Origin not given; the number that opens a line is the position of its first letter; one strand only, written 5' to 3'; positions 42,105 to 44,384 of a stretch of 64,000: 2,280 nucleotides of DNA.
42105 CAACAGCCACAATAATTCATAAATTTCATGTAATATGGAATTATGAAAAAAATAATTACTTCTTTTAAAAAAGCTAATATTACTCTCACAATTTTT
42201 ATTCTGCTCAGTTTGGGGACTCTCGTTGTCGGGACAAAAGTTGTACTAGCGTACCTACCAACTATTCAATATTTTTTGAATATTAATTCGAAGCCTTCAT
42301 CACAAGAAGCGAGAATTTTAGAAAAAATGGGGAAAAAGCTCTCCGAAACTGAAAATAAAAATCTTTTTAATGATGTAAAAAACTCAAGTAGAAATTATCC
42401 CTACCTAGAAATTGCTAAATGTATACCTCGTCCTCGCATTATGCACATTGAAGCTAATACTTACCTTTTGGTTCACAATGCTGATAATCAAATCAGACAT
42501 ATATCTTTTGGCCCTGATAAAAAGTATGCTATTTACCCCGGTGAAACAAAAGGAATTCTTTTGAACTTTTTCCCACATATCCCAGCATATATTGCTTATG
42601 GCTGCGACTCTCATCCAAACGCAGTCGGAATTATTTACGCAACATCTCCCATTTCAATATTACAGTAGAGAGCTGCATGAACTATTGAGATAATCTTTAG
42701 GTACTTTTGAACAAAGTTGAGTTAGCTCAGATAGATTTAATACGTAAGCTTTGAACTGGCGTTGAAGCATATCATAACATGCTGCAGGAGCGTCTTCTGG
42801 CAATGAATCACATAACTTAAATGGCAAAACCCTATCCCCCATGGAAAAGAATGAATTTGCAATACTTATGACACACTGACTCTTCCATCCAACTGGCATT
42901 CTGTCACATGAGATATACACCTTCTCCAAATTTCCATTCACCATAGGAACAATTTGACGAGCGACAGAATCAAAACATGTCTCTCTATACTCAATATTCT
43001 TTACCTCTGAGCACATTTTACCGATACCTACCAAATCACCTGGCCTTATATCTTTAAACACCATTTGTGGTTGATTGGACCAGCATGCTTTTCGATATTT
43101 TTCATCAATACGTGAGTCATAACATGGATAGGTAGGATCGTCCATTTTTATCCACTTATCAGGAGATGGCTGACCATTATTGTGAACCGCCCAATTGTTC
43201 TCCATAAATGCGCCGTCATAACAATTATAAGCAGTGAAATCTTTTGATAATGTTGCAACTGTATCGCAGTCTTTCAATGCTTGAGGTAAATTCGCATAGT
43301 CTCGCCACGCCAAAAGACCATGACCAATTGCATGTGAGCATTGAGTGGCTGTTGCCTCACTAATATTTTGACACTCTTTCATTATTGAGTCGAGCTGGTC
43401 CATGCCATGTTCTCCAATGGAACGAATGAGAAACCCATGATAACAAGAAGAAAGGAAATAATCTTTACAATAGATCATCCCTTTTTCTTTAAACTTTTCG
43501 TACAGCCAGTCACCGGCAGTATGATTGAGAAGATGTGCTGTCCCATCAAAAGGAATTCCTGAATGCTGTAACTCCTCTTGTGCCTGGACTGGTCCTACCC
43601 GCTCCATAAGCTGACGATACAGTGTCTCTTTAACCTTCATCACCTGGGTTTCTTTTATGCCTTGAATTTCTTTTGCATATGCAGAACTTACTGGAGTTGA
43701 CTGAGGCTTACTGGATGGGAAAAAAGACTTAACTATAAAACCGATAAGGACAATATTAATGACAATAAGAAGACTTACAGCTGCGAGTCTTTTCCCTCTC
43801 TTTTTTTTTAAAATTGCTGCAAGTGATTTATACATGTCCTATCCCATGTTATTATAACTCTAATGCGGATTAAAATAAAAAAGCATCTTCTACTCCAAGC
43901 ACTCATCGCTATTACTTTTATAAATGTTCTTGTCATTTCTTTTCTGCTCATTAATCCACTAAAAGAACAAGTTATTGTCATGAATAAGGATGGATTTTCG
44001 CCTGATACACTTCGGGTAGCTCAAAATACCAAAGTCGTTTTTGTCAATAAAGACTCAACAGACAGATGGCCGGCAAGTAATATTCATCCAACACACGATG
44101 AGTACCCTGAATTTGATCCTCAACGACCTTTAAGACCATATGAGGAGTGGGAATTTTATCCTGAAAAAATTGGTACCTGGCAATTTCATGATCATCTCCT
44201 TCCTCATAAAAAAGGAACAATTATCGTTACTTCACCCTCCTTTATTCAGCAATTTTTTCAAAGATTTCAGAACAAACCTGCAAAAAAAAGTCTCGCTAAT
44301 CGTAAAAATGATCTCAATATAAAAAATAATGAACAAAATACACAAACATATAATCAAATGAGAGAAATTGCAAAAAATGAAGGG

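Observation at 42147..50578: Three cupredoxin-like domains with progressively degenerate type-1 copper ligands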

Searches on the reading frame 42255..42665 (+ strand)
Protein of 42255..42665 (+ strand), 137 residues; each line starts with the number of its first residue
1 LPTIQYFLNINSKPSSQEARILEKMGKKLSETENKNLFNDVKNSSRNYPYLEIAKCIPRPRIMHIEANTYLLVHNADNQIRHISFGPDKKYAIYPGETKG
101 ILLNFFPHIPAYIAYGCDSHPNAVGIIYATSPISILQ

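Call 19: search_protein_representatives(alignment_id=A3)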
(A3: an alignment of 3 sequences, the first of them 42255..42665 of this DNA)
Query: 3 sequences, 137 profile positions. Proteins with E-value up to 0.001 (for the whole library): 394; up to 1e-10: 50; up to 1e-30: 2. The best 150 are listed.
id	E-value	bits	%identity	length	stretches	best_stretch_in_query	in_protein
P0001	2.5e-75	267.4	-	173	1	1-137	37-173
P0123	4.2e-55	201.9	-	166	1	1-130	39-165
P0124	2.5e-30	121.6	-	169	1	2-132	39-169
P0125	2.8e-27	111.8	-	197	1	2-130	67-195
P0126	1.1e-22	96.9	-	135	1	1-130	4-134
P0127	1.6e-21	93.1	-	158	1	1-129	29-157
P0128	3.1e-20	88.9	-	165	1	7-129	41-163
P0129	1.0e-18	84.0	-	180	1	2-130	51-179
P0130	2.1e-17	79.8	-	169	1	2-130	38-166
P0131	3.9e-17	78.9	-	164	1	1-130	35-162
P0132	5.8e-17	78.3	-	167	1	3-131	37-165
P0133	8.8e-16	74.5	-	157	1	18-129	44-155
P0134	3.3e-15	72.6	-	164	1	2-135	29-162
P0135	3.9e-15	72.4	-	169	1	19-129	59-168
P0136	4.2e-15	72.3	-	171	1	1-129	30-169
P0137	6.8e-15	71.6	-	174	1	28-131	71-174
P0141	1.3e-14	70.8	-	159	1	18-130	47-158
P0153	3.0e-12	63.1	-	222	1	32-130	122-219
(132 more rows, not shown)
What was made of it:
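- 394 cluster representatives (call 19).
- Tried and rejected: The exhaustive profile search was needed (call 19).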

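Call 32: find_encoding_contigs(protein=P0124, flank=8000, max_places=3)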
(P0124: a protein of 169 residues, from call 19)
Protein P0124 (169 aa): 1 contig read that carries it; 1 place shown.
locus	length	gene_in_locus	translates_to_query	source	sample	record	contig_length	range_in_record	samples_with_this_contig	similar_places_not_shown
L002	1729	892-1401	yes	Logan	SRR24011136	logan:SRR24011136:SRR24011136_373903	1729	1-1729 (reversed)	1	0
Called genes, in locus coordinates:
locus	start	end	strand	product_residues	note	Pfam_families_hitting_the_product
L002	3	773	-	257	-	?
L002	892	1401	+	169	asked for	-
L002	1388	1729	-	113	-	?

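Call 33: find_encoding_contigs(protein=P0125, flank=8000, max_places=3)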
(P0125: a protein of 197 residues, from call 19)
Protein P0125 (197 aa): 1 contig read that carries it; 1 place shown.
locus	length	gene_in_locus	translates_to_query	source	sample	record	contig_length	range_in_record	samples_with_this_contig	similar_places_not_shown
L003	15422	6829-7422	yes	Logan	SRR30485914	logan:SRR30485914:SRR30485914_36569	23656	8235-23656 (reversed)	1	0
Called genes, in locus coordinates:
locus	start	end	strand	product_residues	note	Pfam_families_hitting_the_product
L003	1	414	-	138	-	?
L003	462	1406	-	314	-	PF06790:UPF0259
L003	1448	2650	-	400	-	PF02163:Peptidase_M50, PF17820:PDZ_6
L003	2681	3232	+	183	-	PF18306:LDcluster4, PF03641:Lysine_decarbox (faint)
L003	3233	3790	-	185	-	PF01765:RRF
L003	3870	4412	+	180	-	-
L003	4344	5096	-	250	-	-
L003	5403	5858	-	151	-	PF25025:EF-Ts_N, PF00889:EF_TS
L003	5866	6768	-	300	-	PF00318:Ribosomal_S2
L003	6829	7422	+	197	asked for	-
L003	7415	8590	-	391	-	-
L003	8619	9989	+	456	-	PF13473:Cupredoxin_1 (weak)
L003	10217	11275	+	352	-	PF10518:TAT_signal (weak)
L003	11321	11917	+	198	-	-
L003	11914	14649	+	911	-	-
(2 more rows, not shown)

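Call 34: find_encoding_contigs(protein=P0137, flank=8000, max_places=3)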
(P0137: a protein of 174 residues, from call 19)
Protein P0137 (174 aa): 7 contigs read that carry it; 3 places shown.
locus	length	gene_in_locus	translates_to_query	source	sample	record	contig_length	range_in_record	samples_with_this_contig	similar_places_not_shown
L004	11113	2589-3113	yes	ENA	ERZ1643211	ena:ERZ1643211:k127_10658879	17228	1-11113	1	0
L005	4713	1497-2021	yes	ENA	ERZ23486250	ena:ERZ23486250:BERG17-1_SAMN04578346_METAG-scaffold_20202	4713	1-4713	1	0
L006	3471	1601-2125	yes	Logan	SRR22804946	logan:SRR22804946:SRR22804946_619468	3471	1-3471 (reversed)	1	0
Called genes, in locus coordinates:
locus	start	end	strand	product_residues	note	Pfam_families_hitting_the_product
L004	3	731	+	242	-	?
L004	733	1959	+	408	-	-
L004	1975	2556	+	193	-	-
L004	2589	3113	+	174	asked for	-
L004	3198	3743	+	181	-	-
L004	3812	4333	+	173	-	-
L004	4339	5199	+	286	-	-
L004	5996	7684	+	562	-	PF01839:FG-GAP (faint), PF13517:FG-GAP_3, PF07593:UnbV_ASPIC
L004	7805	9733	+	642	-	PF01839:FG-GAP (faint), PF13517:FG-GAP_3, PF07593:UnbV_ASPIC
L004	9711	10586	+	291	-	-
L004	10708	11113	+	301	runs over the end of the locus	-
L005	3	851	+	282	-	?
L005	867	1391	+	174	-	-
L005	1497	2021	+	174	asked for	-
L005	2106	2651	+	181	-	-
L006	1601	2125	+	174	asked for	-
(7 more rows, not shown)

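Call 52: search_protein_families(library=pfam, proteins=[L004:733-1959:+, L004:1975-2556:+, L004:3198-3743:+, L004:3812-4333:+, L004:4339-5199:+, L004:9711-10586:+], max_evalue=0.1)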
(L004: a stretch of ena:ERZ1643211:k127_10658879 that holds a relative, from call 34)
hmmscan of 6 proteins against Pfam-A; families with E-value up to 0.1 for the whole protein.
L004:733-1959:+ (408 aa): 0 families

L004:1975-2556:+ (193 aa): 1 family
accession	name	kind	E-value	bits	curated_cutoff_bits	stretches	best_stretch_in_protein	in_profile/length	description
PF14481.13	Fimbrial_PilY2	-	0.019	15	25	1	104-164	2-60/75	Type 4 fimbrial biogenesis protein PilY2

L004:3198-3743:+ (181 aa): 0 families

L004:3812-4333:+ (173 aa): 2 families
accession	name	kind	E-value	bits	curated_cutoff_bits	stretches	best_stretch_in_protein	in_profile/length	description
PF11614.14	FixG_C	-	0.02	15.5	25.6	1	51-119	47-116/119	IG-like fold at C-terminal of FixG, putative oxidoreductase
PF24384.1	Ig_TMM62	-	0.048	13.8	27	1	100-171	50-120/128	TMEM62 Ig-like domain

L004:4339-5199:+ (286 aa): 0 families

L004:9711-10586:+ (291 aa): 0 families

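Call 60: find_encoding_contigs(protein=P0141, flank=6000, max_places=3)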
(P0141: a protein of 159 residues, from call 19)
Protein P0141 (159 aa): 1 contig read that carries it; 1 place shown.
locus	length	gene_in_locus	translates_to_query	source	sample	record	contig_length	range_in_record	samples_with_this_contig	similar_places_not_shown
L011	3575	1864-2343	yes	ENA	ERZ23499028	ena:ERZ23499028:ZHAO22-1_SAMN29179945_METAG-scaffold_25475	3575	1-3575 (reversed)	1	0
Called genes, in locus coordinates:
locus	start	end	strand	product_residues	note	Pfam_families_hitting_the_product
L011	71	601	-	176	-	-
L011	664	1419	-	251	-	-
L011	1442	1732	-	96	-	PF12840:HTH_20 (weak), PF01022:HTH_5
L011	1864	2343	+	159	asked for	-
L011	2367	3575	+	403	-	?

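Call 61: find_encoding_contigs(protein=P0131, flank=6000, max_places=3)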
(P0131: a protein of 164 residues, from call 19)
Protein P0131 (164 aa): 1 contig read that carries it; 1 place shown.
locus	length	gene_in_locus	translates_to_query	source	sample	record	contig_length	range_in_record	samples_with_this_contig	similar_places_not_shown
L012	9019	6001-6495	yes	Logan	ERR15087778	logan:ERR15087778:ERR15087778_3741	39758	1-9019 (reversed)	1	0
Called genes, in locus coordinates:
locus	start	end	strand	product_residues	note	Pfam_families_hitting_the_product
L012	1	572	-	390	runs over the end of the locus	PF02163:Peptidase_M50, PF17820:PDZ_6 (weak)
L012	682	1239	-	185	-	PF01765:RRF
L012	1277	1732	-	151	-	PF25025:EF-Ts_N (weak), PF00889:EF_TS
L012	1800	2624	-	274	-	PF00318:Ribosomal_S2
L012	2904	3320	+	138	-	PF13473:Cupredoxin_1 (weak)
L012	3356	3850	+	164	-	-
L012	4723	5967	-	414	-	-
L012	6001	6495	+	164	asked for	-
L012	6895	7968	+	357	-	-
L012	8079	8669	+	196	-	-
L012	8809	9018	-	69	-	?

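Call 62: find_encoding_contigs(protein=P0153, flank=6000, max_places=3)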
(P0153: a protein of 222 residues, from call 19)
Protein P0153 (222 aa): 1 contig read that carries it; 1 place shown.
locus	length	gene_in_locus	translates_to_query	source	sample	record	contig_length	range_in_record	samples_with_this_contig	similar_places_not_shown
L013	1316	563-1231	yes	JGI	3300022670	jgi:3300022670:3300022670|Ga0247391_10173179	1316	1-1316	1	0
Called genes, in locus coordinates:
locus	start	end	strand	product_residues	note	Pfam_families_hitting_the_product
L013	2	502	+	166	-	?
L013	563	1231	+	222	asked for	-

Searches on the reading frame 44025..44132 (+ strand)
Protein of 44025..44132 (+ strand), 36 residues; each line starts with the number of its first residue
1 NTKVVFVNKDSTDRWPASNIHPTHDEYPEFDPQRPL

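Call 92: search_solved_structures(query=A11, max_evalue=10, show_alignments=5)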
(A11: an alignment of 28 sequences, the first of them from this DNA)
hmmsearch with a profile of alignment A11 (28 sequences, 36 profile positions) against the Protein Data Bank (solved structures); distinct sequences matched with E-value up to 10: 1.
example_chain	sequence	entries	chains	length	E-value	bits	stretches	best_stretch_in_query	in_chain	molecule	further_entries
4ruq_A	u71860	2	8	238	1.5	11.7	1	4-20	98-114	Fish-egg lectin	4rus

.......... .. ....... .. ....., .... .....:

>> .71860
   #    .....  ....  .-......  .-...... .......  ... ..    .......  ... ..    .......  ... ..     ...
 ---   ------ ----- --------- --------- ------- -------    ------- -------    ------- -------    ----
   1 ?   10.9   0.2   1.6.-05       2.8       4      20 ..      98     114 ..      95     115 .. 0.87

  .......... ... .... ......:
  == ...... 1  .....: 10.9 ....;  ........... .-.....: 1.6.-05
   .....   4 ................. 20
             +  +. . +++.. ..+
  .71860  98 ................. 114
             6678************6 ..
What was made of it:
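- On Multicopper oxidase: The other motif has no MCO match (call 92).
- Closest known: Multicopper oxidases, especially two-domain laccases. Different: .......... has no MCO or PDB counterpart (call 92).
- The other invariant motif, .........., has no counterpart in the PDB (call 92).
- Tried and rejected: A fragment profile of that motif finds no oxidase in the PDB (call 92), so I dropped it as evidence.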

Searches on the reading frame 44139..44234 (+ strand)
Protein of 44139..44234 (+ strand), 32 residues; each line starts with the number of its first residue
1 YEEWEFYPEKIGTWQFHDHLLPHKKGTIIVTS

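Call 89: search_solved_structures(query=A10, max_evalue=10, show_alignments=5)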
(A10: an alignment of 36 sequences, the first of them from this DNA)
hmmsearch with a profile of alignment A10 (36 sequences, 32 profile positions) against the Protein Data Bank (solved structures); distinct sequences matched with E-value up to 10: 67 (the best 60 are shown).
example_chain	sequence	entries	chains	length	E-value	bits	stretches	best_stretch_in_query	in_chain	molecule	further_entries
9cck_A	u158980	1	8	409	0.0037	19.8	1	1-30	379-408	Copper-containing nitrite reductase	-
9ix9_A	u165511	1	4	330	0.0058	19.2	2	11-21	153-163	Two-Domain Laccase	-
1aoz_A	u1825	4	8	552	0.0064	19.1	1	6-24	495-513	ASCORBATE OXIDASE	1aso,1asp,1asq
7puh_A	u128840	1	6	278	0.008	18.8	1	11-20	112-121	Two-domain laccase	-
7pu0_A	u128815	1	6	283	0.0082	18.7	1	11-20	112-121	Two-domain laccase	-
3kw8_A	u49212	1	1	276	0.012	18.2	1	7-21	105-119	Putative copper oxidase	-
6fdj_A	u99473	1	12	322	0.012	18.2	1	11-20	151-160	Two-domain laccase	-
4gy4_A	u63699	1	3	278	0.012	18.2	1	7-21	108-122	Putative copper oxidase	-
4gxf_A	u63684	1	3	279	0.012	18.2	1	7-21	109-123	Putative copper oxidase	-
9kol_A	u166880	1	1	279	0.012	18.2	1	7-21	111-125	Copper oxidase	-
7w6v_A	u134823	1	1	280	0.013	18.1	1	7-21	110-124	Putative copper oxidase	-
9njj_A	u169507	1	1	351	0.013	18.1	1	7-21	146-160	Copper oxidase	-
9nji_A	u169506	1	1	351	0.013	18.1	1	7-21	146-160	Copper oxidase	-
9hu7_A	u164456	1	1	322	0.017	17.8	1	7-21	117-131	Copper oxidase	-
7b4y_A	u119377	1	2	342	0.017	17.8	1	7-21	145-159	Putative copper oxidase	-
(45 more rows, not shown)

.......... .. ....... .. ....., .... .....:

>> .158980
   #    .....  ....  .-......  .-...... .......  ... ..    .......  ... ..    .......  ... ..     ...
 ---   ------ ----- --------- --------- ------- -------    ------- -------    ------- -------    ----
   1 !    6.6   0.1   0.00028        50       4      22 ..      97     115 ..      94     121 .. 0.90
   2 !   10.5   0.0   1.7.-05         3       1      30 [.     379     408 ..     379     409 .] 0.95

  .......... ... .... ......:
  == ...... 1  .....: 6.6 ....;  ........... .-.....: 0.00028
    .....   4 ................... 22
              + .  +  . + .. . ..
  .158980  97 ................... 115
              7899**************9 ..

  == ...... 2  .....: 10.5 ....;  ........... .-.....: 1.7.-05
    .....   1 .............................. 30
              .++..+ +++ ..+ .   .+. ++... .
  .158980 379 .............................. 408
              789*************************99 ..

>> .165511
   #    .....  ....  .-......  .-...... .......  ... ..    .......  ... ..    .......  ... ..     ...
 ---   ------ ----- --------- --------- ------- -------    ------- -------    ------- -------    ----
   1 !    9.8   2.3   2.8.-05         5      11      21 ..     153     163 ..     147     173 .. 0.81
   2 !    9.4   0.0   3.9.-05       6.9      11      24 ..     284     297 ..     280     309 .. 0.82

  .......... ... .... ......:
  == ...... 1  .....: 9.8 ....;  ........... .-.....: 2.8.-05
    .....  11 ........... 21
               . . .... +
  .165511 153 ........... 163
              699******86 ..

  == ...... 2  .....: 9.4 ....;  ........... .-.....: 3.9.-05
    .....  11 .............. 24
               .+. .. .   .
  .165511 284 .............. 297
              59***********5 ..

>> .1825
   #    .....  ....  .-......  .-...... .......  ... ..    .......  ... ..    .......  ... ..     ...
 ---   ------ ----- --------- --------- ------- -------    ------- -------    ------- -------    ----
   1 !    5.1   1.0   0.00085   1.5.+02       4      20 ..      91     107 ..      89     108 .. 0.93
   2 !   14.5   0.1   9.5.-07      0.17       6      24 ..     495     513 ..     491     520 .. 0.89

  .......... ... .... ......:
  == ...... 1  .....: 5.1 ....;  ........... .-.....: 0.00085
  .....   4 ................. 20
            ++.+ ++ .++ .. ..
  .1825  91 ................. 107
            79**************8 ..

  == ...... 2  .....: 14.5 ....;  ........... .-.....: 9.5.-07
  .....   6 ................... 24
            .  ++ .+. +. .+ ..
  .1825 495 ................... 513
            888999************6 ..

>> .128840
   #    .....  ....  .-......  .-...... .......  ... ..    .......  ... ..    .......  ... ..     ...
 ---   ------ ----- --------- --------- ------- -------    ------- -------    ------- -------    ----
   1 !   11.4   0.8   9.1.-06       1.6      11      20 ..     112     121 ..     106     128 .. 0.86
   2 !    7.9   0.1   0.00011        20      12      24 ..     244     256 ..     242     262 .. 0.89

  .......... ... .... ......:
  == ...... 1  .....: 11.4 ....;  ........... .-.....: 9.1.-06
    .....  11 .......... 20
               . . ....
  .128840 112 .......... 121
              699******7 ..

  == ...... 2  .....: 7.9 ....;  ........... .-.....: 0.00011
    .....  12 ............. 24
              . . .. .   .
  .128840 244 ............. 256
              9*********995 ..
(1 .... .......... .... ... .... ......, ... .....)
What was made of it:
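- Closest known: Multicopper oxidases, especially two-domain laccases. Same: C's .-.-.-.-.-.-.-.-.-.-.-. aligns with '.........' and '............' of two-domain laccases and with '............' of ascorbate oxidase (call 89).
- The 32-residue profile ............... finds mainly multicopper oxidases in the PDB, at E 0.004-0.05 (call 89). The motif matches copper-ligating strands of multicopper oxidases (call 89).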
